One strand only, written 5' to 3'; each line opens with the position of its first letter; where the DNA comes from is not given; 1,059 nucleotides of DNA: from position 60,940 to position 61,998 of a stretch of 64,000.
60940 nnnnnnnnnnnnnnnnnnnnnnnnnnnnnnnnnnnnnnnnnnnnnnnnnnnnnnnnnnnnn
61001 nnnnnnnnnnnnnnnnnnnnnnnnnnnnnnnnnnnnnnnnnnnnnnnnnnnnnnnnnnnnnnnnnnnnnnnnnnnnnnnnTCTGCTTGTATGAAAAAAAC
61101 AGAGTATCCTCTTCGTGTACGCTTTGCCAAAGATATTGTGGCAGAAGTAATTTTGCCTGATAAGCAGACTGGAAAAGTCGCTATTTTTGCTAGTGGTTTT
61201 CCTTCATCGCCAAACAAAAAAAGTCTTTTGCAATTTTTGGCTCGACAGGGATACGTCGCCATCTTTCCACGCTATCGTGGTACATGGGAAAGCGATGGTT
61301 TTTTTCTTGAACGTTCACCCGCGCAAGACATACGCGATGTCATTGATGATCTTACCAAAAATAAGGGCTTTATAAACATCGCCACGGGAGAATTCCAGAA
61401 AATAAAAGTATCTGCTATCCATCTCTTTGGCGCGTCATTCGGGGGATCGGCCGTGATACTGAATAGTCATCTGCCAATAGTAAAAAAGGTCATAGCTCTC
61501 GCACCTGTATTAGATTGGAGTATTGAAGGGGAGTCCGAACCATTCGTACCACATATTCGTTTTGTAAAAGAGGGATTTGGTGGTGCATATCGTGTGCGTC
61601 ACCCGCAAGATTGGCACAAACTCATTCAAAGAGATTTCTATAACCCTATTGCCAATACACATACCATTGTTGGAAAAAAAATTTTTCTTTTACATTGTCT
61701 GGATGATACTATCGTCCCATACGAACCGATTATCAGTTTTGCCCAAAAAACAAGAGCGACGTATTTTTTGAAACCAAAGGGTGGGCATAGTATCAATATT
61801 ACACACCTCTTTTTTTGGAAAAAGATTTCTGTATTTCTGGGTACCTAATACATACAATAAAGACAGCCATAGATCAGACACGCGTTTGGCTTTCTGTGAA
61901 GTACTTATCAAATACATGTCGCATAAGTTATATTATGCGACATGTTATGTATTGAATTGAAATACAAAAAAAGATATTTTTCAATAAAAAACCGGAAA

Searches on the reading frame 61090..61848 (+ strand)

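Call 22: search_protein_families(library=pfam, proteins=[window:61090-61848:+], max_evalue=0.01)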
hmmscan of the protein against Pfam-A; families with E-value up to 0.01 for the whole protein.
window:61090-61848:+ (252 aa): 4 families
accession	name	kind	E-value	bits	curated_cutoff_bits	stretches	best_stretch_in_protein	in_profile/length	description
PF00326.27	Peptidase_S9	-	2.6e-06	27.5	22.6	1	46-222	6-171/213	Prolyl oligopeptidase family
PF02129.25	Peptidase_S15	-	2.9e-06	27.6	23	1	44-144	46-133/262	X-Pro dipeptidyl-peptidase (S15 family)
PF12697.13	Abhydrolase_6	-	5.9e-06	27.5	26.3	1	33-186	3-146/217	Alpha/beta hydrolase family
PF12146.15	Hydrolase_4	-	0.0019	18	27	0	44-148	21-118/239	Serine aminopeptidase, S33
